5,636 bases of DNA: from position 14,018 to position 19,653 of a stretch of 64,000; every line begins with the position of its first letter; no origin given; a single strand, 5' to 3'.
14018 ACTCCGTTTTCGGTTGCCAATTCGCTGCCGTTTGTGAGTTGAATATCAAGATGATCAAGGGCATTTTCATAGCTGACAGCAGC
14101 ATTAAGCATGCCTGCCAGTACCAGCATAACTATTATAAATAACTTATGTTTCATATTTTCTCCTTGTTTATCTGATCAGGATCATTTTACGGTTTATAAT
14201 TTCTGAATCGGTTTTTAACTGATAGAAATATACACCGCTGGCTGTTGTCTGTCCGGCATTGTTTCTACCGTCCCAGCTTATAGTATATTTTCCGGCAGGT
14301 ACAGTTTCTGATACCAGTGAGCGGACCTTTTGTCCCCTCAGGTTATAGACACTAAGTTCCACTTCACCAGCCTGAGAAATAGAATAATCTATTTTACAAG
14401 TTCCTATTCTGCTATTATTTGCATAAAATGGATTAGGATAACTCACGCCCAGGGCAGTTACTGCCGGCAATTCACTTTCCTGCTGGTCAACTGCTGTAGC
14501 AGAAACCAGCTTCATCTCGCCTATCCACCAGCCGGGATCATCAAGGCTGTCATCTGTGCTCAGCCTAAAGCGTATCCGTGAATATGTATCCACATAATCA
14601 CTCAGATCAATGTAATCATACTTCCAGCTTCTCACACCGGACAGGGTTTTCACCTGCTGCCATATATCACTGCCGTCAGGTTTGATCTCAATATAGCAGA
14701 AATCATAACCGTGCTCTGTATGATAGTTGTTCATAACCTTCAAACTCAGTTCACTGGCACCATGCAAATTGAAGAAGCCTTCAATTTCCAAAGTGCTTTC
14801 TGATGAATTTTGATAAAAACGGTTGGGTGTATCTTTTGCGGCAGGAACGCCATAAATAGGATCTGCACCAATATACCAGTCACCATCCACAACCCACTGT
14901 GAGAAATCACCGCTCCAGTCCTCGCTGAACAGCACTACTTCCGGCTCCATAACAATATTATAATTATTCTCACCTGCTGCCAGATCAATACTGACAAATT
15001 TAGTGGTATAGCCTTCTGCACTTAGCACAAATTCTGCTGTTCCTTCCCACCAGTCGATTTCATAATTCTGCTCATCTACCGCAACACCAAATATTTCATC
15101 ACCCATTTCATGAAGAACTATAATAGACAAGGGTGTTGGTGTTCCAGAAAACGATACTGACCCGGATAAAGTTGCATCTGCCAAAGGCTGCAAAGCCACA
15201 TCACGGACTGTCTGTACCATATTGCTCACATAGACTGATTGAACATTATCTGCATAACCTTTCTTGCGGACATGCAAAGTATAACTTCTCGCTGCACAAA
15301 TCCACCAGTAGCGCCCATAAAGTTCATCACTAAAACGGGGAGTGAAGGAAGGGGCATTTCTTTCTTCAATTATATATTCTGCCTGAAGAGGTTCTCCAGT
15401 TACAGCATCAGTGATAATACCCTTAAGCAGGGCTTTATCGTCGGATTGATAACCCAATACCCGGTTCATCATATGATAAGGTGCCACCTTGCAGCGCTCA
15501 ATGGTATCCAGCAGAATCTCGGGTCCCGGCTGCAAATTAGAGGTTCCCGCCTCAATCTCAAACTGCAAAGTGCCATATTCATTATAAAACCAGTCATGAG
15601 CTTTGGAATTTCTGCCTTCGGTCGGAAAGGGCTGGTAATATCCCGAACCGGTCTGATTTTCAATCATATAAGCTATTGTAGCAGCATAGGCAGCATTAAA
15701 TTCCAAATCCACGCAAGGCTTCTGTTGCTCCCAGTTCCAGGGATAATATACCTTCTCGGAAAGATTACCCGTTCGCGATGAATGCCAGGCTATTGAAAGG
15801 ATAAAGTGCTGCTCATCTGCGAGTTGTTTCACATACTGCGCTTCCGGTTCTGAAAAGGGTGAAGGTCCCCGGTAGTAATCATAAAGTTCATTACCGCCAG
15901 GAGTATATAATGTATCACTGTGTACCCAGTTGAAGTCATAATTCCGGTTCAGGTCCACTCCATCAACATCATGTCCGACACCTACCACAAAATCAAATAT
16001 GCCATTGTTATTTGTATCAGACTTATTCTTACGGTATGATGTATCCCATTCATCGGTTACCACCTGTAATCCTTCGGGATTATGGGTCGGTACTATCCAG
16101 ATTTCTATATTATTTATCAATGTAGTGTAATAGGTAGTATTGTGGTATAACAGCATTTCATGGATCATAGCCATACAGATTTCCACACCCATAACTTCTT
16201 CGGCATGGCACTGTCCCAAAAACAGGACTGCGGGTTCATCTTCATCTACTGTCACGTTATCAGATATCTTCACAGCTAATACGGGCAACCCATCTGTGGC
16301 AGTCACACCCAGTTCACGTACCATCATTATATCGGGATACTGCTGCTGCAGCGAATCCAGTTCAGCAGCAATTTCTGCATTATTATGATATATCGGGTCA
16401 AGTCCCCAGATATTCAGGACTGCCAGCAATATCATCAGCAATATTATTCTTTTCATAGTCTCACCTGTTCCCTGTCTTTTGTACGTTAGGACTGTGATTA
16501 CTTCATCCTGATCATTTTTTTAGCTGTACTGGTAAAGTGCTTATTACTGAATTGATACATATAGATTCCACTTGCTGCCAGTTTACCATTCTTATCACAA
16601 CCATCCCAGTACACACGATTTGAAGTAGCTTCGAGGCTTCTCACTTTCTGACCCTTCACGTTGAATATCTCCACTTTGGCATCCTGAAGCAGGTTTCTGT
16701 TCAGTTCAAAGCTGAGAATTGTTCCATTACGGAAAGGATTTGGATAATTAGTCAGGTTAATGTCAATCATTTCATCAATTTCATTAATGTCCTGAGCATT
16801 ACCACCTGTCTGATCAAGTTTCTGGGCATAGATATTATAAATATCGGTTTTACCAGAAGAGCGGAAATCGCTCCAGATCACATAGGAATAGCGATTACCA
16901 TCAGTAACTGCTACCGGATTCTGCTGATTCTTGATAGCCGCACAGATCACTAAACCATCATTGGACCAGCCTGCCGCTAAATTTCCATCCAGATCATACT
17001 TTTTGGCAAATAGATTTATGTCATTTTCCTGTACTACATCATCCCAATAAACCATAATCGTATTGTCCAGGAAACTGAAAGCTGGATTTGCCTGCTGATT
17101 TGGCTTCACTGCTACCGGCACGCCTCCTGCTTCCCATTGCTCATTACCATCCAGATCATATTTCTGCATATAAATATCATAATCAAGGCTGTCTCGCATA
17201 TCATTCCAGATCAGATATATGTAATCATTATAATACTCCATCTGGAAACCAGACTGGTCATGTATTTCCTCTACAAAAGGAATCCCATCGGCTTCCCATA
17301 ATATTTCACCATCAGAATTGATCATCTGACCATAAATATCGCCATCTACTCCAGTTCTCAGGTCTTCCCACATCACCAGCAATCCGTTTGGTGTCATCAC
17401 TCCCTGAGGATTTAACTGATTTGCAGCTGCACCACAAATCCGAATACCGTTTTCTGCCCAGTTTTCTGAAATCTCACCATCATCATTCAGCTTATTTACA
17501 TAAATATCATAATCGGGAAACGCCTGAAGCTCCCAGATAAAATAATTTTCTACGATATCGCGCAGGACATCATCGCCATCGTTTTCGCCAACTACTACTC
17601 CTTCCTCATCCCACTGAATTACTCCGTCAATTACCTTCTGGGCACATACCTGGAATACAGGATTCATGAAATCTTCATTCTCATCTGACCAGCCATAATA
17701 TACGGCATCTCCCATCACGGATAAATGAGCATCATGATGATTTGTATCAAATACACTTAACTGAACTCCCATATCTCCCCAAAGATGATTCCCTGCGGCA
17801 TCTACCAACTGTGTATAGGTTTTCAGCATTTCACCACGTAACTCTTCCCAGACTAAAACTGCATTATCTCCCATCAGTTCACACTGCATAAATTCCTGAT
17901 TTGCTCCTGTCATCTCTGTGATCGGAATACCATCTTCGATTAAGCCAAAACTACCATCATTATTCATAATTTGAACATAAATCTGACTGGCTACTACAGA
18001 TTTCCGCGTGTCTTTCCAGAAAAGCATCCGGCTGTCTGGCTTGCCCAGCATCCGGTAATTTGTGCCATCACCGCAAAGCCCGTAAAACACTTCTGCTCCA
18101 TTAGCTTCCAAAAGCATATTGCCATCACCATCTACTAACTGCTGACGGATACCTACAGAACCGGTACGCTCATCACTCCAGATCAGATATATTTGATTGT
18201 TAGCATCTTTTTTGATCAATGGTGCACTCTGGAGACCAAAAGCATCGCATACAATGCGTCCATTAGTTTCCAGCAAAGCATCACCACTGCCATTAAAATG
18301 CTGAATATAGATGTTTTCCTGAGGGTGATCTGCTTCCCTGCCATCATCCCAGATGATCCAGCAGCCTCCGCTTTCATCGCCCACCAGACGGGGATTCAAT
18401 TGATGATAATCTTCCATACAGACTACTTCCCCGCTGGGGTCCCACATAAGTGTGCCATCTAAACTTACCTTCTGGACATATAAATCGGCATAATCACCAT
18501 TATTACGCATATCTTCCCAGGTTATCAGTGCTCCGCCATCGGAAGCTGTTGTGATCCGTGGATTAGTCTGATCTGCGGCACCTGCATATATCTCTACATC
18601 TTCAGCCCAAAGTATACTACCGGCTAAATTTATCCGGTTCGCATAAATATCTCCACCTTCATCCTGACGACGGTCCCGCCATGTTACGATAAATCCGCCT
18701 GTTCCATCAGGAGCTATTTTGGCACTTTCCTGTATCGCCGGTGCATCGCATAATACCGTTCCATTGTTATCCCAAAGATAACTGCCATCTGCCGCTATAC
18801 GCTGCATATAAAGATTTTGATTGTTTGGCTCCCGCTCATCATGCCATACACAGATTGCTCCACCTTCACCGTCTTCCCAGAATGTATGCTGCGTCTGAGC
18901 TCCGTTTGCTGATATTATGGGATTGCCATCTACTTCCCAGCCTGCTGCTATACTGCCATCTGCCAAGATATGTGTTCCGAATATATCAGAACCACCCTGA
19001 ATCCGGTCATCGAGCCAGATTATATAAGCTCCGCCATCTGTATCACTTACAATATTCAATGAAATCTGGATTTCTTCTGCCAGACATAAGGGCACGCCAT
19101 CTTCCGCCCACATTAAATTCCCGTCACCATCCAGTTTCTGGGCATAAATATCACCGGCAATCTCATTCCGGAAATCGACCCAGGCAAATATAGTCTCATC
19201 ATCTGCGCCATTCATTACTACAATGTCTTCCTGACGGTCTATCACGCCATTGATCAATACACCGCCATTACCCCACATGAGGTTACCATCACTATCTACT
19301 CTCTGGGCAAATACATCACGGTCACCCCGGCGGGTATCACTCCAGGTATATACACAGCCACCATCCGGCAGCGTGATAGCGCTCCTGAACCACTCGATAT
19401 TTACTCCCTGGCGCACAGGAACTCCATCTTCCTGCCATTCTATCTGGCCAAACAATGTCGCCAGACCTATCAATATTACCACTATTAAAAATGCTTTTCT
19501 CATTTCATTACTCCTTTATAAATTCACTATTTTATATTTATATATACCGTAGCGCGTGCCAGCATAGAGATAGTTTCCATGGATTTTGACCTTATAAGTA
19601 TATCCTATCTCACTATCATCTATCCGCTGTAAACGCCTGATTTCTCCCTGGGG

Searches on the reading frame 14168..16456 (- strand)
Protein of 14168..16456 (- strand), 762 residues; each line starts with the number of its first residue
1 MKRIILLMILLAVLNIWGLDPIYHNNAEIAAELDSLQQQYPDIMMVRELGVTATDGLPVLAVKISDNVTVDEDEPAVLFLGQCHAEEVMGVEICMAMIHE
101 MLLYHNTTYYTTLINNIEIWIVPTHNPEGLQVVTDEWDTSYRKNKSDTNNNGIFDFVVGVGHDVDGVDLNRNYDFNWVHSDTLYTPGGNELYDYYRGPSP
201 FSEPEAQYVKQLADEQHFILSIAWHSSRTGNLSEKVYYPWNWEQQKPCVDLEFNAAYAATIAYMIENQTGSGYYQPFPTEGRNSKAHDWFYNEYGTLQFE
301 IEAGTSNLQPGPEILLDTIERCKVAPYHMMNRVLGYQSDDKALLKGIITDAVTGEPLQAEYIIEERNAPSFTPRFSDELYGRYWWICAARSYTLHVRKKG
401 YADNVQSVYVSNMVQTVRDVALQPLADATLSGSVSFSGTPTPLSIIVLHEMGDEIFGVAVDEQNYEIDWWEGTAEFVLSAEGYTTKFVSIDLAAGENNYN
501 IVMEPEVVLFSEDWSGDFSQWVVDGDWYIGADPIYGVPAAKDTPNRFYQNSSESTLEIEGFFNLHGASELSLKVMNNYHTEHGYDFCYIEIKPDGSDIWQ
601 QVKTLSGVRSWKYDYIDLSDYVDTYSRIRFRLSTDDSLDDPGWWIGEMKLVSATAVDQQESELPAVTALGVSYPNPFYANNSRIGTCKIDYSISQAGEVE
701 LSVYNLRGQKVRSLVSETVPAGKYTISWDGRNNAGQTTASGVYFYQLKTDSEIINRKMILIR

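Call 75: search_protein_families(library=pfam, proteins=[window:14168-16456:-], max_evalue=0.001)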
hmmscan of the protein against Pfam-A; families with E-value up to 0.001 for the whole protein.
window:14168-16456:- (762 aa): 7 families
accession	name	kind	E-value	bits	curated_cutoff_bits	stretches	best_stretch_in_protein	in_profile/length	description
PF00246.29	Peptidase_M14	-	5.6e-39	134.9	21.6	1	30-306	2-264/286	Zinc carboxypeptidase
PF13860.13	FlgD_ig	-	1.4e-10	41.4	27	1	694-750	20-76/79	FlgD Ig-like domain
PF13585.12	CHU_C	-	7e-06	26.5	27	1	688-750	19-74/86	CHU_C Type IX secretion signal domain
PF13620.12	CarboxypepD_reg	-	1.2e-05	26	32.3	0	344-423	2-82/82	Carboxypeptidase regulatory-like domain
PF18962.6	Por_Secre_tail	-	0.00024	21.8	27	1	673-759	2-74/75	Secretion system C-terminal sorting domain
PF20773.4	InhA-like_MAM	-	0.00024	21.1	26.9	0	557-633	52-131/191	Immune inhibitor A-like, MAM domain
PF13715.12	CarbopepD_reg_2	-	0.00039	20.8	32.2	0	430-509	1-82/88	CarboxypepD_reg-like domain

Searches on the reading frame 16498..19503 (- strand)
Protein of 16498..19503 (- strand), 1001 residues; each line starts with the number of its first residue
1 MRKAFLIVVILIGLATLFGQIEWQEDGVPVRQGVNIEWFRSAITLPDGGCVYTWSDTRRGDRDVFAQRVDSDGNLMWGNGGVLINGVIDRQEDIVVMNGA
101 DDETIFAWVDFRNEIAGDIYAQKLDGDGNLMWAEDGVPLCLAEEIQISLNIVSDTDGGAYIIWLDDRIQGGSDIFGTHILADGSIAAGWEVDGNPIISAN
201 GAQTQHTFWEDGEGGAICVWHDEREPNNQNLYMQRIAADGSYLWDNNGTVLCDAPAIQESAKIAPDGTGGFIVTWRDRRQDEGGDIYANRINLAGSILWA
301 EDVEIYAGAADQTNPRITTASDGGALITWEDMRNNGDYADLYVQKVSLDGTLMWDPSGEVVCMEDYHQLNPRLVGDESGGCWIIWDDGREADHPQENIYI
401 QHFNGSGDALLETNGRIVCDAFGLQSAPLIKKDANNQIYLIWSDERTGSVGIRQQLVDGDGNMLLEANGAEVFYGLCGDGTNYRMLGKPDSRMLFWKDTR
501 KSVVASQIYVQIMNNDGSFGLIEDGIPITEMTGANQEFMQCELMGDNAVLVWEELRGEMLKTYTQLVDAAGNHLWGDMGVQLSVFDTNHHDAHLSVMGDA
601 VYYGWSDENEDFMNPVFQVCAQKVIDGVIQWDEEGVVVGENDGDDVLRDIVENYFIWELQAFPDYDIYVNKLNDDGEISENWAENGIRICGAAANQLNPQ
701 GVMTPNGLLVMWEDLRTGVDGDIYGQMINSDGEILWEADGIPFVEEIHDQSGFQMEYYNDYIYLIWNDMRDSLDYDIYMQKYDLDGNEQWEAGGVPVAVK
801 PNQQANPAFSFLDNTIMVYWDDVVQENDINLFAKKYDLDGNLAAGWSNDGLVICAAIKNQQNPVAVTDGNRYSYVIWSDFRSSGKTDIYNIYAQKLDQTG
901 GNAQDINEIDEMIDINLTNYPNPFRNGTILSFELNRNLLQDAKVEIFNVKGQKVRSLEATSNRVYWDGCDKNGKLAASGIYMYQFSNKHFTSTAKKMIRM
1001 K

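Call 75: search_protein_families(library=pfam, proteins=[window:16498-19503:-], max_evalue=0.001)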
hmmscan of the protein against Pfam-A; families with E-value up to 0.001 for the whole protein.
window:16498-19503:- (1001 aa): 4 families
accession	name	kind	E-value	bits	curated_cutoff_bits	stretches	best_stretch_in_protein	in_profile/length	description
PF18962.6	Por_Secre_tail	-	2.7e-06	28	27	1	920-998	2-74/75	Secretion system C-terminal sorting domain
PF04616.20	Glyco_hydro_43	-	2.9e-06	27.3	32.2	0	354-449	107-205/288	Glycosyl hydrolases family 43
PF13860.13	FlgD_ig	-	3e-05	24.4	27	1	940-984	23-72/79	FlgD Ig-like domain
PF13585.12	CHU_C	-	8.9e-05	23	27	1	935-988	21-73/86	CHU_C Type IX secretion signal domain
